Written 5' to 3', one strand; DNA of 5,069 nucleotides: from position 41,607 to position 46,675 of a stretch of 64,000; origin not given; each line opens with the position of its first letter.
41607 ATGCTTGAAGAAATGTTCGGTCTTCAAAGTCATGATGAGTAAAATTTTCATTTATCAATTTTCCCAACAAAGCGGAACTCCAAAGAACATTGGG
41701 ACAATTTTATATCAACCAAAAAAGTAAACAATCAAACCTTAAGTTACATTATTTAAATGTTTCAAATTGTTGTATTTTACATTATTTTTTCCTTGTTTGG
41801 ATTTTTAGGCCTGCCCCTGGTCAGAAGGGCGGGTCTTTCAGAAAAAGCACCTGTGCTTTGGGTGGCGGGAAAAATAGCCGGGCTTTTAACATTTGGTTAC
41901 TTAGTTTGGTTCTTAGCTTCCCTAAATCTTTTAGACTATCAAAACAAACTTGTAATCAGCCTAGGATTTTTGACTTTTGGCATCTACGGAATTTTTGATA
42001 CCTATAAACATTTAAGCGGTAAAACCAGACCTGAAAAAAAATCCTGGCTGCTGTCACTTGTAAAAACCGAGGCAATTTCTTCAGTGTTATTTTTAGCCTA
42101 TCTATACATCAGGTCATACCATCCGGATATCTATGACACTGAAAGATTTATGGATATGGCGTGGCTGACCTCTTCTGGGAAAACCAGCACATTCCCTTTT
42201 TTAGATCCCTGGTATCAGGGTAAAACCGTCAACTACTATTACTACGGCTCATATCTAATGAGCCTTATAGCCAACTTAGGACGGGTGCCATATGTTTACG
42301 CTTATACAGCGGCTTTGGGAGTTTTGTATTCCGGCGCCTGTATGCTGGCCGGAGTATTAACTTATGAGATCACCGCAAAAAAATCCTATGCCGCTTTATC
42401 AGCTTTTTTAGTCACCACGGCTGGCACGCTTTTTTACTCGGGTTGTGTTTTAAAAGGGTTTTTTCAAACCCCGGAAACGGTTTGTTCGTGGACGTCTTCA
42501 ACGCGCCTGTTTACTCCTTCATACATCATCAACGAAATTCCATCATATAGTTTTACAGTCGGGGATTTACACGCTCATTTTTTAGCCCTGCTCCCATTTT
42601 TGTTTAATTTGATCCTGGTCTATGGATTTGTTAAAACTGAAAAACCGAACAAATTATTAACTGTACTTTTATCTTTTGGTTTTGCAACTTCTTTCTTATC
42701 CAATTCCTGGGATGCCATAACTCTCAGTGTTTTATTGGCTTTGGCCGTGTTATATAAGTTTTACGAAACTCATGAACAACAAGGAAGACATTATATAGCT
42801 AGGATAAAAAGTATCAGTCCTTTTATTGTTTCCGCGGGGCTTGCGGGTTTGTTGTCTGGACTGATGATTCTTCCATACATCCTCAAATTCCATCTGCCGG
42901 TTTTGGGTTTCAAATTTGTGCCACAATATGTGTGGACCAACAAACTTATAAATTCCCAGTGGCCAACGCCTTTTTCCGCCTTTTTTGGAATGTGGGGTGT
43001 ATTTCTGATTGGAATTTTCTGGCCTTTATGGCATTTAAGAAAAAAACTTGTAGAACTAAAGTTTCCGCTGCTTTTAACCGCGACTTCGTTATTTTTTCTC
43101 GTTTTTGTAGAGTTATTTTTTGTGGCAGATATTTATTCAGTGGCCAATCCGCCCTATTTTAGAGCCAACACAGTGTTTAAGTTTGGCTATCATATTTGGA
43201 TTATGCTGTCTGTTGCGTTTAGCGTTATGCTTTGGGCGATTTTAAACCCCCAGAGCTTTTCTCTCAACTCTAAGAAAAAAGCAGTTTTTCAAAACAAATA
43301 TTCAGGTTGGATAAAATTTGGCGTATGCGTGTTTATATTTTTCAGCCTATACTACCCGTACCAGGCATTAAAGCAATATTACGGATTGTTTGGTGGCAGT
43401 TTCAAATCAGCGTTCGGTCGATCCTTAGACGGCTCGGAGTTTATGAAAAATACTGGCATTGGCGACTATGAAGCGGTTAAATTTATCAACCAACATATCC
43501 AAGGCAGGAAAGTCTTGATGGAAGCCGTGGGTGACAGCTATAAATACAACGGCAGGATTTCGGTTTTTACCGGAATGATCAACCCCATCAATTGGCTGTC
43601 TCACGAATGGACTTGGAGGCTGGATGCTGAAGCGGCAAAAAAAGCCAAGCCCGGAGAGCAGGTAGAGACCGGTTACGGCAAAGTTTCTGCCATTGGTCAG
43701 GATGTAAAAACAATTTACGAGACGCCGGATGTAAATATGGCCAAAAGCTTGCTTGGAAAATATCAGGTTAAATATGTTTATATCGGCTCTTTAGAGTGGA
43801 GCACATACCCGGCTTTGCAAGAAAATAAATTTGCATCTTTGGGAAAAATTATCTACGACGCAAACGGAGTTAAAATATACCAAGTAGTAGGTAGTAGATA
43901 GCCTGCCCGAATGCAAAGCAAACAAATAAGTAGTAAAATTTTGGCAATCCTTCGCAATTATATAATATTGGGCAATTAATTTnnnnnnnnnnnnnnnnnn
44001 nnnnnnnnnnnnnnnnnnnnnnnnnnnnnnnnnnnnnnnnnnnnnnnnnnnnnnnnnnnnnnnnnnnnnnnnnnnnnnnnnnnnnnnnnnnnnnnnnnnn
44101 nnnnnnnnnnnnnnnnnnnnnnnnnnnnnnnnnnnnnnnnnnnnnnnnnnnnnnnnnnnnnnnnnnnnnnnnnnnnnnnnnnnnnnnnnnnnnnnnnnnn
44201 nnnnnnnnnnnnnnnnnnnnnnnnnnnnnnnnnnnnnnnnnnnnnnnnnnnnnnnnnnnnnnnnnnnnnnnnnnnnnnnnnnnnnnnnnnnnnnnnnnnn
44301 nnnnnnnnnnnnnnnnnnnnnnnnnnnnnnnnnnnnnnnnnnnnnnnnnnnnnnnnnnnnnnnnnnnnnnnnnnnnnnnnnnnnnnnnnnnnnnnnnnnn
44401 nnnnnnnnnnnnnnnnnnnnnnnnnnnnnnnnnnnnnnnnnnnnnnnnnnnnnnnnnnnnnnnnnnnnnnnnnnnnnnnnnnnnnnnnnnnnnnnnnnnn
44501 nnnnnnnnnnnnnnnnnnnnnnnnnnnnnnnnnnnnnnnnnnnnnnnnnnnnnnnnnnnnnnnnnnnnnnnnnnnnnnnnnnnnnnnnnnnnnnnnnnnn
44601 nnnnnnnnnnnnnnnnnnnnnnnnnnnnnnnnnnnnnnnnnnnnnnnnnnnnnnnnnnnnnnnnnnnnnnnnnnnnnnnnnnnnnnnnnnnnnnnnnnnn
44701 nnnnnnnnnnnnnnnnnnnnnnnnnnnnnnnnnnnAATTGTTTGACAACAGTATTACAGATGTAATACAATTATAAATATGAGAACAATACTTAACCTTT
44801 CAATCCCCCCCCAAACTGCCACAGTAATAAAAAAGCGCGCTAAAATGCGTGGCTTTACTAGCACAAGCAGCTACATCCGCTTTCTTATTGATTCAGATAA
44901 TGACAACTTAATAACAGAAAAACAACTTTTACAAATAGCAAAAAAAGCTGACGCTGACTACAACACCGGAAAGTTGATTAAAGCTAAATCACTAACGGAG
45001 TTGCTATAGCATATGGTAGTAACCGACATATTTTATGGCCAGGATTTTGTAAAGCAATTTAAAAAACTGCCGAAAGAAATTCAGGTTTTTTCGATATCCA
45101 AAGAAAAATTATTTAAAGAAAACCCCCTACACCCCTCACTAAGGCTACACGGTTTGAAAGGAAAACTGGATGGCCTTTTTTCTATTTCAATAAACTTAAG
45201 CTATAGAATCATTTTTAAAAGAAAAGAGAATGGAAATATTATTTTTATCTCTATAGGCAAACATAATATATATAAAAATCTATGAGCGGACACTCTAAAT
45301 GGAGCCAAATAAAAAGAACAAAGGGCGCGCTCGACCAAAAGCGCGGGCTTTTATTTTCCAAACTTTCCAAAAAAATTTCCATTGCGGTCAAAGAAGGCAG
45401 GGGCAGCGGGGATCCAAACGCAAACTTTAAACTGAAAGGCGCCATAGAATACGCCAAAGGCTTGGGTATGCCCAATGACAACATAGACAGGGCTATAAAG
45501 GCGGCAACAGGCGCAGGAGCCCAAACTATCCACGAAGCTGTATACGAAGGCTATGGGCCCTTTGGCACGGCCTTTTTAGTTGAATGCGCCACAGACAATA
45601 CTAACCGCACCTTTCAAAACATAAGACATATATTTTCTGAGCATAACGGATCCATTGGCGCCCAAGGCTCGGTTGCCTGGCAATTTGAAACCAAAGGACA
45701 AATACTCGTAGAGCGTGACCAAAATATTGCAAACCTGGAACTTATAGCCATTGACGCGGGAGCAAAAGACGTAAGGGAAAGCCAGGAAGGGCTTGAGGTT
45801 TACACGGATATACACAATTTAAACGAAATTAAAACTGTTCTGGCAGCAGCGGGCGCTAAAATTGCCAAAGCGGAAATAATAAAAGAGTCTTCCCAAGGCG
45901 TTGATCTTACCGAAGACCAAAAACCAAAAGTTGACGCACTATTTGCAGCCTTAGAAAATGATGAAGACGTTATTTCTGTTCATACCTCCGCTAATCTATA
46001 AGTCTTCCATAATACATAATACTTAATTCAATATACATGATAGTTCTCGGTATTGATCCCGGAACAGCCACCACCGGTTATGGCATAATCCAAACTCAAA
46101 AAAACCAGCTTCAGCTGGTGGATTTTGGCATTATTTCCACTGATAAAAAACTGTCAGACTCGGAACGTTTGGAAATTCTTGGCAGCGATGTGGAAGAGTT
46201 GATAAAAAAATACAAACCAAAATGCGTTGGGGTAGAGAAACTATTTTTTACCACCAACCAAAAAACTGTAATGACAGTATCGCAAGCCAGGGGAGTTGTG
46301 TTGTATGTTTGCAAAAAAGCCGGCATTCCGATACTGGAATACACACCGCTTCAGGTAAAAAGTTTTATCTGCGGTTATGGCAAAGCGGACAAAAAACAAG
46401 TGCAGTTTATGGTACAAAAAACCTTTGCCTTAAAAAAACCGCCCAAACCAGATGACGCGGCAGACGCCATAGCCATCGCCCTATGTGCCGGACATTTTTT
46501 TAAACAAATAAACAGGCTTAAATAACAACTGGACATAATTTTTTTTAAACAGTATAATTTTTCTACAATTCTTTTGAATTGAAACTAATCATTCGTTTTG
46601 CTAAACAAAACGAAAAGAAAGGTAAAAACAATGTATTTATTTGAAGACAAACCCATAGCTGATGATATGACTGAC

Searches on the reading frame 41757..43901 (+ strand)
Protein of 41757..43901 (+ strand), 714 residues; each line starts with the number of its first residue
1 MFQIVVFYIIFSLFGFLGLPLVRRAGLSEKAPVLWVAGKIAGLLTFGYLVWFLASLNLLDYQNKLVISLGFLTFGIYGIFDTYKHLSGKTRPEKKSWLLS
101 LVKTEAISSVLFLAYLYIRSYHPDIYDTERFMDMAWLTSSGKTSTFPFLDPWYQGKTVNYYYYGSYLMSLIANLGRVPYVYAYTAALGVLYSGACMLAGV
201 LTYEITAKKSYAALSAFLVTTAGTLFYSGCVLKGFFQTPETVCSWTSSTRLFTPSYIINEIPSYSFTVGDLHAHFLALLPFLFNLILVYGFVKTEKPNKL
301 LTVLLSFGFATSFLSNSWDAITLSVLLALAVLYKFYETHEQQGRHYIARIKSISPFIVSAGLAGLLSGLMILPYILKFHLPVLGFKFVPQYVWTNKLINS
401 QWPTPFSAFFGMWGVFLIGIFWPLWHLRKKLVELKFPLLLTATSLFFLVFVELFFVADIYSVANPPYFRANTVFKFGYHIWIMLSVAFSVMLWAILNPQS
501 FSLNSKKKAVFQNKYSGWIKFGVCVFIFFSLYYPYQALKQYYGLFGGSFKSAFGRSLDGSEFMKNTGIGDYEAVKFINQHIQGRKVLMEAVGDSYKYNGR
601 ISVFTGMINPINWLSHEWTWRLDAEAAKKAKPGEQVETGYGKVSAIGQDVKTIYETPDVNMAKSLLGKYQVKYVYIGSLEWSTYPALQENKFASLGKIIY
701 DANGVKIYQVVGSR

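Call 64: search_protein_families(library=pfam, proteins=[window:41757-43901:+], max_evalue=0.0001)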
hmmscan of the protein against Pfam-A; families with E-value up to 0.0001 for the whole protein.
window:41757-43901:+ (714 aa): 1 family
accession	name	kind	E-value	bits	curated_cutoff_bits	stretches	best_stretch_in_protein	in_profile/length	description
PF10060.15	DUF2298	-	1.2e-63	216.2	27.8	2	46-420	2-379/488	Uncharacterized membrane protein (DUF2298)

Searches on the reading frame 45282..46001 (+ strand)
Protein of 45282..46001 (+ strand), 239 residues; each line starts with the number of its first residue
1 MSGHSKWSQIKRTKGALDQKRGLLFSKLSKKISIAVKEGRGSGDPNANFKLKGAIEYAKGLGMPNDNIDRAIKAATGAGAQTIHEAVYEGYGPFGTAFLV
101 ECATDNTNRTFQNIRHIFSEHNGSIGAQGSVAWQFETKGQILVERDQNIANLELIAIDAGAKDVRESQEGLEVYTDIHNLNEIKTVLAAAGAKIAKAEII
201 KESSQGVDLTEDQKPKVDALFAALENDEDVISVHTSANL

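Call 64: search_protein_families(library=pfam, proteins=[window:45282-46001:+], max_evalue=0.0001)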
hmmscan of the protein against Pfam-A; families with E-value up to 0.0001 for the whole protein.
window:45282-46001:+ (239 aa): 2 families
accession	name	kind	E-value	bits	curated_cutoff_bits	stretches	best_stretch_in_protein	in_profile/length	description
PF01709.26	Transcrip_reg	-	1.5e-46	158.4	27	1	84-236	2-159/160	TACO1/YebC second and third domain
PF20772.2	TACO1_YebC_N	-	8.5e-26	90.7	36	1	5-77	1-72/73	TACO1/YebC protein N-terminal domain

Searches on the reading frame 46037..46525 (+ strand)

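Call 64: search_protein_families(library=pfam, proteins=[window:46037-46525:+], max_evalue=0.0001)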
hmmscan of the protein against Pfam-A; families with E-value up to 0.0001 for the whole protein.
window:46037-46525:+ (162 aa): 1 family
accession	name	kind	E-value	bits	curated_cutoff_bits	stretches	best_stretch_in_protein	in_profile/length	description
PF02075.23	RuvC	-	3.4e-47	160.5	22.2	1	3-150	1-147/148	Crossover junction endodeoxyribonuclease RuvC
